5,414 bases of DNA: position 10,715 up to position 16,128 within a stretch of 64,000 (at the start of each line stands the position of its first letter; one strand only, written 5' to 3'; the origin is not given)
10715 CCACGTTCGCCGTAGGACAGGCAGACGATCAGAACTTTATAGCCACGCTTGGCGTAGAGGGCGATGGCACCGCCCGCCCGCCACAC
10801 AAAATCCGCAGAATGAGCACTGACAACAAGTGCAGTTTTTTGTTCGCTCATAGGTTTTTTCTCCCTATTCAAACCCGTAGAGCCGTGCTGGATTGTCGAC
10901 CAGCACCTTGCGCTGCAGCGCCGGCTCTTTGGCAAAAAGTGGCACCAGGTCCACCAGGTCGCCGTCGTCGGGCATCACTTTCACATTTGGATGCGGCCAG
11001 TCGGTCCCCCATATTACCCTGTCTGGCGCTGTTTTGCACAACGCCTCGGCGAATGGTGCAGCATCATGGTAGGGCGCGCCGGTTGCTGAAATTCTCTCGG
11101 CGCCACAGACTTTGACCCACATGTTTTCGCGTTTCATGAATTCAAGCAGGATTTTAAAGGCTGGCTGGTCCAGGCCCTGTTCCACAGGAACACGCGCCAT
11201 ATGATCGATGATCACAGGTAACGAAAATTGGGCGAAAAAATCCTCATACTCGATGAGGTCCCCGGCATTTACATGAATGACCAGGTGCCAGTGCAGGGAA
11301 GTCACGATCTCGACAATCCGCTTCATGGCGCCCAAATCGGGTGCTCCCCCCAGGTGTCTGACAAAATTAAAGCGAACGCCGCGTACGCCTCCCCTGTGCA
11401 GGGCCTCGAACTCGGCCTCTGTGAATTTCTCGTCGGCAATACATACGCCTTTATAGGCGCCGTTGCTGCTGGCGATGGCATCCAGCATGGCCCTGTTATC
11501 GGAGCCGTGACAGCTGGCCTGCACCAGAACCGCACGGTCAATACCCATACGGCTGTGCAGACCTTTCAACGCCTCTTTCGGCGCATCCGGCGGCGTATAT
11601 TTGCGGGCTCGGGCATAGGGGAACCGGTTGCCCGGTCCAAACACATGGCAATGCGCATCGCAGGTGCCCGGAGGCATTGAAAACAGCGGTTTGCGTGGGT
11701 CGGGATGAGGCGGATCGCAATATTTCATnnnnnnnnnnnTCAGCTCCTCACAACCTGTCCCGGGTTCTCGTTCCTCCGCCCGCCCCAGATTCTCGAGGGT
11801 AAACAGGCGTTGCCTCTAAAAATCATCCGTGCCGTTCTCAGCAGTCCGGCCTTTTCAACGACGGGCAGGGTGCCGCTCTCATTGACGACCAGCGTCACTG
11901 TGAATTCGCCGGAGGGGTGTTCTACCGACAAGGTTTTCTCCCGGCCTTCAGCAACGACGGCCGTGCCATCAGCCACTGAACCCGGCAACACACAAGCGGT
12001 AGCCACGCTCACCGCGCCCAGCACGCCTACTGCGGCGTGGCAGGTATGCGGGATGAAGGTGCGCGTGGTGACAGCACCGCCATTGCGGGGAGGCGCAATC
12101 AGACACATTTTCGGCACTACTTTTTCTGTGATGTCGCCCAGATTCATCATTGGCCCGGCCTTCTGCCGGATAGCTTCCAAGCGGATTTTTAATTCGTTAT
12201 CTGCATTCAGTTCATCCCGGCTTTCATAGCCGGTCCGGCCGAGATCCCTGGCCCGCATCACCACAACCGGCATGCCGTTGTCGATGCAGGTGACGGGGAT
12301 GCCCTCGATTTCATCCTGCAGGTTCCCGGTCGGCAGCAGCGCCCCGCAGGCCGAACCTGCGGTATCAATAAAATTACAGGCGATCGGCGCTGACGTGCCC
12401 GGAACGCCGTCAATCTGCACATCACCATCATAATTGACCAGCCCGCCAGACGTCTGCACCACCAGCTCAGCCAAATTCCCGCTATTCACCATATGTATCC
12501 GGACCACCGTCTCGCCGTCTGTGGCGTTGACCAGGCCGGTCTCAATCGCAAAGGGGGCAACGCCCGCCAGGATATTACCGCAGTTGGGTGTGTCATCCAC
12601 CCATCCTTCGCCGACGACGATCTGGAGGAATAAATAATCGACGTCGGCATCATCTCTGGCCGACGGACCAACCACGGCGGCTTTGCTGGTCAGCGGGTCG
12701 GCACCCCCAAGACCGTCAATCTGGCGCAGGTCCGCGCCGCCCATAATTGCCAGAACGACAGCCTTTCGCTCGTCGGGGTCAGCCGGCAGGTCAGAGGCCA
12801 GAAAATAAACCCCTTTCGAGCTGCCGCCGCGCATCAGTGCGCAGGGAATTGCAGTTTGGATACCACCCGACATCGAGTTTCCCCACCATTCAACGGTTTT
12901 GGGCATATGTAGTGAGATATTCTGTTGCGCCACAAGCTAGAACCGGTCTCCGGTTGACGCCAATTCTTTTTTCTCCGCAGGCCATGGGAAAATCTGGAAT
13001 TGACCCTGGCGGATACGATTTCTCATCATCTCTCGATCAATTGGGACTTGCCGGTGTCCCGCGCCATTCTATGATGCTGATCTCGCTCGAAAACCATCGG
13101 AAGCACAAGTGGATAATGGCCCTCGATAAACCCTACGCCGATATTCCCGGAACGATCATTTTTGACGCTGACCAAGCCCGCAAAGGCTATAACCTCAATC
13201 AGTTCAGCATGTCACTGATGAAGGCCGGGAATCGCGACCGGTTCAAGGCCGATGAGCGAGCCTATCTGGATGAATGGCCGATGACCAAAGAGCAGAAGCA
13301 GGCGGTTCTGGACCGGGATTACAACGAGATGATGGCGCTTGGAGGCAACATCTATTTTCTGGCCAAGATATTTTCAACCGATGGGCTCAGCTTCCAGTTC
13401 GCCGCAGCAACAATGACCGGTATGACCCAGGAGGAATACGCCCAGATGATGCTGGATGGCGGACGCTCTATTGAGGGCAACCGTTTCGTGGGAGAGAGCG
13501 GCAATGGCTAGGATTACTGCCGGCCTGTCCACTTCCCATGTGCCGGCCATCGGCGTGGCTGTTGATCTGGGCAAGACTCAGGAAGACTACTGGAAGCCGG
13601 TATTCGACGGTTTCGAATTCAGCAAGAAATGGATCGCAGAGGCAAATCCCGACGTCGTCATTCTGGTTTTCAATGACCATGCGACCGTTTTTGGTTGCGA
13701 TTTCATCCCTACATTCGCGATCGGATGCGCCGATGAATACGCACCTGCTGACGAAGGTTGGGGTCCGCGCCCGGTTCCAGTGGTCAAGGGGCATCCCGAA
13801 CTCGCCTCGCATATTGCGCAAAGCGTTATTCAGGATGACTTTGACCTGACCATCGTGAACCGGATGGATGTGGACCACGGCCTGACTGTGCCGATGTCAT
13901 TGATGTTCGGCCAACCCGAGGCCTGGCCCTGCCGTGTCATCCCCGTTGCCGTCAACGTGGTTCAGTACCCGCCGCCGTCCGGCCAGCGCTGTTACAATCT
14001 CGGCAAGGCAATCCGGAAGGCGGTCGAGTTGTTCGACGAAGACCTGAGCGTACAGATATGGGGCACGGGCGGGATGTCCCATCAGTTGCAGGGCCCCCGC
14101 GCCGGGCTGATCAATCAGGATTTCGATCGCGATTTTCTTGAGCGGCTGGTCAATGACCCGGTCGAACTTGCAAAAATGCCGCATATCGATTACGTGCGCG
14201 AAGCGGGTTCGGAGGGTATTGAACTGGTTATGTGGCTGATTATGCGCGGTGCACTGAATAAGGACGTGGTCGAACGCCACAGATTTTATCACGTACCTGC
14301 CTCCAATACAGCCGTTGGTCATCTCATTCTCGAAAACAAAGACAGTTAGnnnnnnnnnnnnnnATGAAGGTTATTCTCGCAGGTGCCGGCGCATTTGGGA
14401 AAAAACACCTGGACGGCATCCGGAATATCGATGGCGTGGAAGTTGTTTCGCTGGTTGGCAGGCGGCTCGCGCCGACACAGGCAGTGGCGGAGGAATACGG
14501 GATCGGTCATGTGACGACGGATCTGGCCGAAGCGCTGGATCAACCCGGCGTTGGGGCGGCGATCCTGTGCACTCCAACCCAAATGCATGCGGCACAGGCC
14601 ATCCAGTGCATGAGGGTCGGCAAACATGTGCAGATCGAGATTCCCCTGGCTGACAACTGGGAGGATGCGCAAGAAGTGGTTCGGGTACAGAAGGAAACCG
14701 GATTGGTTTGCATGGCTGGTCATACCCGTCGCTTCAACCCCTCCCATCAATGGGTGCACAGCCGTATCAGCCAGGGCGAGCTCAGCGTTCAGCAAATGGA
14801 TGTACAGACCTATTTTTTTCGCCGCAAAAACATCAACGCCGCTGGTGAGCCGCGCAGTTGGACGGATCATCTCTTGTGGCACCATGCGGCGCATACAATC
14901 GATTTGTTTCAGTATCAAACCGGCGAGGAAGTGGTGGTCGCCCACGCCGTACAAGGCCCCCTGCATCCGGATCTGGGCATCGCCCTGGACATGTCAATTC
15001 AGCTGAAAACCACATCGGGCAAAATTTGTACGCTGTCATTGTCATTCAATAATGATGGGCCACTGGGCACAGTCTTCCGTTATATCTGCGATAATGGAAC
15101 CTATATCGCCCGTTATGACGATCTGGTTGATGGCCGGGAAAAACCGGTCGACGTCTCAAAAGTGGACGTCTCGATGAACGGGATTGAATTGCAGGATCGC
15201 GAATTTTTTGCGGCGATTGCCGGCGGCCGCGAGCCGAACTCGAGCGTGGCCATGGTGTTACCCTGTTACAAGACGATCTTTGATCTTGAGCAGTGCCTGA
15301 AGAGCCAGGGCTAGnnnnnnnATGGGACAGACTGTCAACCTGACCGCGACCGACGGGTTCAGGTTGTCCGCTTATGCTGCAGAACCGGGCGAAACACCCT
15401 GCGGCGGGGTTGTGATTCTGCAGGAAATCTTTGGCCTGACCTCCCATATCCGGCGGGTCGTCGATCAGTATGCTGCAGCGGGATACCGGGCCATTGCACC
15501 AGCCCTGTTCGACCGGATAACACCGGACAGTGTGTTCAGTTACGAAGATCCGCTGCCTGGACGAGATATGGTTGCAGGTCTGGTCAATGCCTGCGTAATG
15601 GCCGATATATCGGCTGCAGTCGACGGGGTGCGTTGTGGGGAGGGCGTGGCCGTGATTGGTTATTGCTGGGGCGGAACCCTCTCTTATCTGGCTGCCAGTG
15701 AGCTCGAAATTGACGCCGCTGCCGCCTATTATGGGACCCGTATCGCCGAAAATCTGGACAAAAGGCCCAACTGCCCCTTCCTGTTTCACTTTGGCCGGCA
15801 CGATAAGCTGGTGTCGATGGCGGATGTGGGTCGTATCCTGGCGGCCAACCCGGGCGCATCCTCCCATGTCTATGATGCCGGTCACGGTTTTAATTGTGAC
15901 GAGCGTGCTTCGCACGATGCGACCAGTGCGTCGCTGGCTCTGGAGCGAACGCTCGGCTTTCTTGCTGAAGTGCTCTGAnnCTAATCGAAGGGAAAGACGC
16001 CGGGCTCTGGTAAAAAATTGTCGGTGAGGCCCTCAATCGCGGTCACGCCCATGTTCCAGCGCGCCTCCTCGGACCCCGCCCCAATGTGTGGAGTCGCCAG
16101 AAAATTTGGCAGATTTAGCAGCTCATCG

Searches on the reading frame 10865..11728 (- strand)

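Call 36: search_protein_families(library=pfam, proteins=[window:10865-11728:-], max_evalue=0.000001)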
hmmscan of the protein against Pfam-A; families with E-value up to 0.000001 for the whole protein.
window:10865-11728:- (287 aa): 1 family
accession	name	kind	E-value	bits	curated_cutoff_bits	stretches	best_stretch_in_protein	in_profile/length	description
PF04909.20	Amidohydro_2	-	3e-61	208.2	26.4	1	23-286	1-289/289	Amidohydrolase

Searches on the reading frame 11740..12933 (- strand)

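Call 36: search_protein_families(library=pfam, proteins=[window:11740-12933:-], max_evalue=0.000001)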
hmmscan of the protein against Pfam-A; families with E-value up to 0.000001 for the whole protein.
window:11740-12933:- (397 aa): 1 family
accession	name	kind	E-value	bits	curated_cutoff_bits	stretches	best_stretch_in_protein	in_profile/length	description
PF04303.18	PrpF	-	3.3e-100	336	27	1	27-377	2-369/371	PrpF protein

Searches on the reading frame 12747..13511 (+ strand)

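Call 69: search_protein_families(library=pfam, proteins=[window:12747-13511:+], max_evalue=0.00001)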
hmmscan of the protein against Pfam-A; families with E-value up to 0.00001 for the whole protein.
window:12747-13511:+ (254 aa): 1 family
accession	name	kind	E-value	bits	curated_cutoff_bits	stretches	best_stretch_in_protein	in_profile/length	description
PF07746.16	LigA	-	2.6e-35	120.9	25.3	1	150-235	1-86/87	Aromatic-ring-opening dioxygenase LigAB, LigA subunit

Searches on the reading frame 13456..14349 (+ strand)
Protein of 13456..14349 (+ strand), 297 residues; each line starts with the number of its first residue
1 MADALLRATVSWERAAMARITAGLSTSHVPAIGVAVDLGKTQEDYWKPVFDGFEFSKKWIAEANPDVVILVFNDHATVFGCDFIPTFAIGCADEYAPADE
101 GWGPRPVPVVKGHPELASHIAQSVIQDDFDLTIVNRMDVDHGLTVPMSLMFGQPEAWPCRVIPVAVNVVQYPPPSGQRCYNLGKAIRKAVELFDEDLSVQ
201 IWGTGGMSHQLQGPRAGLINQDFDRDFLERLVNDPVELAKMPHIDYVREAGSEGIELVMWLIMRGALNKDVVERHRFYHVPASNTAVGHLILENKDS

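Call 36: search_protein_families(library=pfam, proteins=[window:13456-14349:+], max_evalue=0.000001)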
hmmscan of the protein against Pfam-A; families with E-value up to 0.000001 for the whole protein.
window:13456-14349:+ (297 aa): 1 family
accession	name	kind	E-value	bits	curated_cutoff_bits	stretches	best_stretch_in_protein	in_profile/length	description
PF02900.23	LigB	-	6.2e-85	285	26.3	1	25-287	4-268/269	Catalytic LigB subunit of aromatic ring-opening dioxygenase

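Call 60: search_protein_families(library=ncbifam, proteins=[window:13456-14349:+], max_evalue=1e-20)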
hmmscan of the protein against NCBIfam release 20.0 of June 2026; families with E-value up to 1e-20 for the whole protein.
window:13456-14349:+ (297 aa): 9 families
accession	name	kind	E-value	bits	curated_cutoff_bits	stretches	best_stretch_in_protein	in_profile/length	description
NF009903.0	PRK13366.1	subfamily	5.7e-163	541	317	1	17-294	1-283/284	class III extradiol dioxygenase subunit beta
NF009912.0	PRK13372.1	equivalog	1.7e-150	501.8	837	1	11-294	142-442/443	protocatechuate 4,5-dioxygenase subunit alpha/beta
NF009902.0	PRK13365.1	subfamily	3.2e-106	354.7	299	1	17-296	1-279/298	class III extradiol dioxygenase family protein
NF009901.0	PRK13364.1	subfamily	2.9e-104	348.1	290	1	17-295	1-278/279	class III extradiol dioxygenase family protein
NF009904.0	PRK13367.1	equivalog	2.6e-99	333.1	412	1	17-296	1-279/426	gallate dioxygenase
NF009910.0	PRK13370.1-4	equivalog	1.2e-24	87.1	291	1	23-211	5-181/312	3-carboxyethylcatechol 2,3-dioxygenase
NF009908.0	PRK13370.1-2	equivalog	1.9e-24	86.7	467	1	57-210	35-180/314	3-carboxyethylcatechol 2,3-dioxygenase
NF009913.0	PRK13373.1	equivalog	1.7e-22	80.1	462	0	17-209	1-192/344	putative dioxygenase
NF009909.0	PRK13370.1-3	subfamily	7.2e-22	78.1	286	1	26-210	8-178/286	3-carboxyethylcatechol 2,3-dioxygenase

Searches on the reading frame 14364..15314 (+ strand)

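Call 36: search_protein_families(library=pfam, proteins=[window:14364-15314:+], max_evalue=0.000001)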
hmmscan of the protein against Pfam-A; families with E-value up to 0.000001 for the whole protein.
window:14364-15314:+ (316 aa): 3 families
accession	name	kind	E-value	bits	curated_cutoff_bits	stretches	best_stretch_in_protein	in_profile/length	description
PF19858.4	OxRdtase_C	-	3.2e-92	306.7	26.3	1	150-312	1-163/163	Bacterial oxidoreductases, C-terminal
PF01408.29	GFO_IDH_MocA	-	6.2e-23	82.2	24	1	2-120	2-120/120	Oxidoreductase family, NAD-binding Rossmann fold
PF22725.1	GFO_IDH_MocA_C3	-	7e-08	32.9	27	1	142-247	16-123/124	GFO/IDH/MocA C-terminal domain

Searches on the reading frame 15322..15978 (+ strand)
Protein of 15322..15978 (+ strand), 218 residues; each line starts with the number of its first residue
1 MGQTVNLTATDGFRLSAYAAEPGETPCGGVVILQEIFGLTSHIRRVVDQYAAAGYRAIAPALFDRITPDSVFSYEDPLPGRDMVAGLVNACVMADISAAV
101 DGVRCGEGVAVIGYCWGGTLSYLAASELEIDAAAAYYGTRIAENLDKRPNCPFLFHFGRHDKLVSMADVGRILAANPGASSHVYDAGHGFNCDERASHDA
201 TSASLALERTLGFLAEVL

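Call 36: search_protein_families(library=pfam, proteins=[window:15322-15978:+], max_evalue=0.000001)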
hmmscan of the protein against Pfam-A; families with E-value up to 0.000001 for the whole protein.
window:15322-15978:+ (218 aa): 1 family
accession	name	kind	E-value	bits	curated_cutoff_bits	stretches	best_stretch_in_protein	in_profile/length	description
PF01738.24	DLH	-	2.1e-35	122.7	21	1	16-217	2-216/217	Dienelactone hydrolase family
